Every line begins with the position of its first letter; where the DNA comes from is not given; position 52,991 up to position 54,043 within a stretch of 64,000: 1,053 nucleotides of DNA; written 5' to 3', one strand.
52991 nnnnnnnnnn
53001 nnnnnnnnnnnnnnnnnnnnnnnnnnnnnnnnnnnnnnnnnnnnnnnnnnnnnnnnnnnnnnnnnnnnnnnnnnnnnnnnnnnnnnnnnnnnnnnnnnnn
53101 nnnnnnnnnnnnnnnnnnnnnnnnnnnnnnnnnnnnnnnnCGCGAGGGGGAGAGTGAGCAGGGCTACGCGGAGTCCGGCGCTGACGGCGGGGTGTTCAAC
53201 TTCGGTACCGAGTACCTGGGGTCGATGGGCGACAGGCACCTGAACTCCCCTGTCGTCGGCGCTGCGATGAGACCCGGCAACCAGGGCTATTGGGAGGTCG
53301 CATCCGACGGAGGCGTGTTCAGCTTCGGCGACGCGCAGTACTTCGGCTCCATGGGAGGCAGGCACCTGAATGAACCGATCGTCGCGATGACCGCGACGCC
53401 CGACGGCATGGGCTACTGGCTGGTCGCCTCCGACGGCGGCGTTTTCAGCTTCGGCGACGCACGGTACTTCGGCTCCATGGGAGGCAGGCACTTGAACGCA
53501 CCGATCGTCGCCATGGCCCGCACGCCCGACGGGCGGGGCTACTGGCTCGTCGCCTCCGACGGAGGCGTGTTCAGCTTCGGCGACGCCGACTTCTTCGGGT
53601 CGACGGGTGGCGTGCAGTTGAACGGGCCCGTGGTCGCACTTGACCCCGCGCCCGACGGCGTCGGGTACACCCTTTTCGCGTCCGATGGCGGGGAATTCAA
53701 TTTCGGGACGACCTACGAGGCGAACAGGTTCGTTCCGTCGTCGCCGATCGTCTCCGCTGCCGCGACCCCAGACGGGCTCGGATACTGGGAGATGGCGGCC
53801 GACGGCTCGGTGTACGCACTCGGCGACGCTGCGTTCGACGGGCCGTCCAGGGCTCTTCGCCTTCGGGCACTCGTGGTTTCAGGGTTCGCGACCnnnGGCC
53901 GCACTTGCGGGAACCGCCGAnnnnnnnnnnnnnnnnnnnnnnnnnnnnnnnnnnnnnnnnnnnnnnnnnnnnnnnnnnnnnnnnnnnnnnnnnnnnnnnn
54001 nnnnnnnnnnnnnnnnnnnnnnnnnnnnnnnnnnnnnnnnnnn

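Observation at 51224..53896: Beta-helix secreted protein ending in six copies of an unnamed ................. repeat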

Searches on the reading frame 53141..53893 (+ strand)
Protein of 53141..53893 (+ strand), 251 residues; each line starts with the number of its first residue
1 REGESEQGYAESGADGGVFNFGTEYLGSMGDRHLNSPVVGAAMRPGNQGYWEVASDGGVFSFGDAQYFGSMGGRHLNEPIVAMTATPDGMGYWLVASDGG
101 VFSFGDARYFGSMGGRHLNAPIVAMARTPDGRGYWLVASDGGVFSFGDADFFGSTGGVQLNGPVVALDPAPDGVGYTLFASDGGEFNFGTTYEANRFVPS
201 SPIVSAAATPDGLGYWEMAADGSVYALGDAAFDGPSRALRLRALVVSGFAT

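Call 7: search_solved_structures(query=window:53144-53893:+, max_evalue=10, show_alignments=2)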
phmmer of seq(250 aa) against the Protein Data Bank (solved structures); distinct sequences matched with E-value up to 10: 1.
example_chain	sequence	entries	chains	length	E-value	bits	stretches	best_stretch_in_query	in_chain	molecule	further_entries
2cnm_A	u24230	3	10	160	2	11.2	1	81-129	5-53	MODIFICATION OF 30S RIBOSOMAL SUBUNIT PROTEIN S18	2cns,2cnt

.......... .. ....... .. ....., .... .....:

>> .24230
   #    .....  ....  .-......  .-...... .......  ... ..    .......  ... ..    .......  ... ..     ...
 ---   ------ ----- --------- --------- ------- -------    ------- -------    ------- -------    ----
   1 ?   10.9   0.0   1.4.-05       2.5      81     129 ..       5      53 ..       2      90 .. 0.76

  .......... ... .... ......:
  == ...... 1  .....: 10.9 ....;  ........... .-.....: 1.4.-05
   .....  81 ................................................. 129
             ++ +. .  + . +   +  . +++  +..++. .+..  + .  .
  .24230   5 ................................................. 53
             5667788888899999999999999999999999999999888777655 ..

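Call 14: predict_structure(protein=window:53141-53893:+)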
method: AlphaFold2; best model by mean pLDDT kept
length: 251 residues; sequences in the alignment: 1
mean_pLDDT: 57.4   pTM: 0.48
mean pLDDT of the five models: 57.4, 41.1, 39.3, 34.2, 30.4
residues with pLDDT >= 90: 0; 70-90: 56; 50-70: 109; < 50: 86
segments of 3 or more residues with pLDDT < 50: 1-33, 65-71, 107-114, 149-157, 192-197, 229-251
pLDDT, mean of each block of 10 residues (from residue 1): 40 45 38 62 66 74 47 66 71 73 54 51 69 70 59 43 63 63 62 49 67 68 64 34 38 39
secondary structure, 60 per line:
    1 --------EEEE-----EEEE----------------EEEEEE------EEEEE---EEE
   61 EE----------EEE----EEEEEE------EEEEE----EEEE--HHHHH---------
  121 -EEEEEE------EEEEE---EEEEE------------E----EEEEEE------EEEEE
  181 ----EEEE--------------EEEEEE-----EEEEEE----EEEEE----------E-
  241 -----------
elements in order: E9-12 E18-21 E38-43 E50-54 E58-62 E73-75 E80-85 E92-96 E101-104 H107-111 E122-127 E134-138 E142-146 E164-169 E176-180 E185-188 E203-208 E214-219 E224-228

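Call 15: search_protein_representatives(protein=window:53141-53893:+)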
Query: 251 residues. Proteins with E-value up to 0.001 (for the whole library): 19276; up to 1e-10: 15649; up to 1e-30: 9227. The best 150 are listed.
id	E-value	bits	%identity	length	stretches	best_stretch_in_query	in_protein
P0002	1.4e-217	736.3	62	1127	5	27-178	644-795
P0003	3.3e-216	731.8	57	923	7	33-167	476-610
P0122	6.2e-190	645.7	60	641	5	34-173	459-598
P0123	1.6e-183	624.6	64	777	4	33-170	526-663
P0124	3.7e-182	620.2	66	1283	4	34-167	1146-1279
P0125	6.4e-176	599.7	71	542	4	49-189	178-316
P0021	1.9e-173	591.6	55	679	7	34-173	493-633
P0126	1.1e-171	585.8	60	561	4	32-173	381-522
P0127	6.5e-169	576.7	49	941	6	54-218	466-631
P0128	4.8e-167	570.6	66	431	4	48-165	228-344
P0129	2.3e-166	568.4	57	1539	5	8-154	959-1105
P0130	2.0e-163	558.8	70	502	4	49-163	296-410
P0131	1.4e-162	556.0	56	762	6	49-206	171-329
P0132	7.7e-162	553.6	63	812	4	27-178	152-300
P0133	1.1e-161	553.0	66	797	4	48-176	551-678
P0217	2.0e-129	447.3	80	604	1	1-251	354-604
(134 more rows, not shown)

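Call 23: search_dna_similar(query=window:53141-53893:+, collection=phages, mode=protein, max_rows=25)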
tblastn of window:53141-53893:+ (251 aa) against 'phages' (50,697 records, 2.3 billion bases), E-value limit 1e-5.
Records with a match: 1; places in all: 6; records where one place covers at least 80% of the query: 1.
Best place of each record, by identity: <60% 1.
By first word of the organism name: Caudovirales 1.
By host as written in the record: - 1.
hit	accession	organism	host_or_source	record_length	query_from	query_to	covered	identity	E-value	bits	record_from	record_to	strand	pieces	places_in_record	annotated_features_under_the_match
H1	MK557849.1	Caudovirales GX15bay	mangrove soil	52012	8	232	90%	29.8%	1e-14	79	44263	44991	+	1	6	glycoside hydrolase family 25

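Call 24: get_annotated_region(hit=H1, flank=3000)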
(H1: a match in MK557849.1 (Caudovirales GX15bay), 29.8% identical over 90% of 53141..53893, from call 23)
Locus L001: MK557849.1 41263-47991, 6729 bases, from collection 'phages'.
description: Caudovirales GX15bay, complete genome.
organism: Caudovirales GX15bay (NCBI taxid 2530034)
taxonomy: Viruses; Duplodnaviria; Heunggongvirae; Uroviricota; Caudoviricetes
host: -; source: mangrove soil; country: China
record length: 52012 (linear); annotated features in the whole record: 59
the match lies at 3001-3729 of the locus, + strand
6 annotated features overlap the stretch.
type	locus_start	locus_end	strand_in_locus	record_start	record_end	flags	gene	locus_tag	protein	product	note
CDS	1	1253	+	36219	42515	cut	-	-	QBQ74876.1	minor tail protein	-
CDS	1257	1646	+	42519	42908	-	-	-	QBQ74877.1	hypothetical protein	-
CDS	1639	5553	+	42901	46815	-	-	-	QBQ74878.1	glycoside hydrolase family 25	-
CDS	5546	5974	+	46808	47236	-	-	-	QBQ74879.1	chitinase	-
CDS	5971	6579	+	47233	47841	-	-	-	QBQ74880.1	hypothetical protein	-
CDS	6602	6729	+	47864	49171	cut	-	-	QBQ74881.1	esterase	-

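Call 38: search_protein_families(library=pfam, proteins=[L001:1639-5553:+], max_evalue=0.00001)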
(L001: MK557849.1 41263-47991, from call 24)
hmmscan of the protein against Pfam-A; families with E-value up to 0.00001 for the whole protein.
L001:1639-5553:+ (1304 aa): 0 families

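Call 44: search_protein_families(library=phrogs, proteins=[L001:1639-5553:+], max_evalue=0.001)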
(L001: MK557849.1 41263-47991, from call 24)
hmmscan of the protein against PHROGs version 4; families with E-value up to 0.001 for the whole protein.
L001:1639-5553:+ (1304 aa): 1 family
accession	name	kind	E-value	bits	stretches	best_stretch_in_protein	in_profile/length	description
phrog_1887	-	tail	5.7e-05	23.3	0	766-957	467-648/670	tail protein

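Call 46: find_encoding_contigs(protein=P0217, flank=6000, max_places=2)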
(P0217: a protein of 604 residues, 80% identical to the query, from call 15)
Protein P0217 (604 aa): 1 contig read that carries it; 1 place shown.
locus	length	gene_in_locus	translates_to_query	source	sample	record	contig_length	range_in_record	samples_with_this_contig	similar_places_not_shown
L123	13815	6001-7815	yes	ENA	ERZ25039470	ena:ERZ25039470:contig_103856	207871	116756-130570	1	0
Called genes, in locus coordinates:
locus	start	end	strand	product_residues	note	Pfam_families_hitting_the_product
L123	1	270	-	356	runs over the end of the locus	-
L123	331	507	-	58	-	-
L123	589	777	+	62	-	-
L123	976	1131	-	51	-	-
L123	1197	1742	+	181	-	PF00528:BPD_transp_1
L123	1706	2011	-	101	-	-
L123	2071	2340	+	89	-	-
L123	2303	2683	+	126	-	-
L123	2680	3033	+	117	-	-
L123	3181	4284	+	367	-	PF00005:ABC_tran, PF13304:AAA_21 (weak), PF08352:oligo_HPY, PF00005:ABC_tran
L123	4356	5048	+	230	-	PF00005:ABC_tran, PF08352:oligo_HPY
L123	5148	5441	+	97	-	-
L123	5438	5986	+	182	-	-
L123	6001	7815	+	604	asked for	PF02415:Chlam_PMP (faint)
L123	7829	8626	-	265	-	PF00106:adh_short, PF08659:KR, PF23441:SDR, PF13561:adh_short_C2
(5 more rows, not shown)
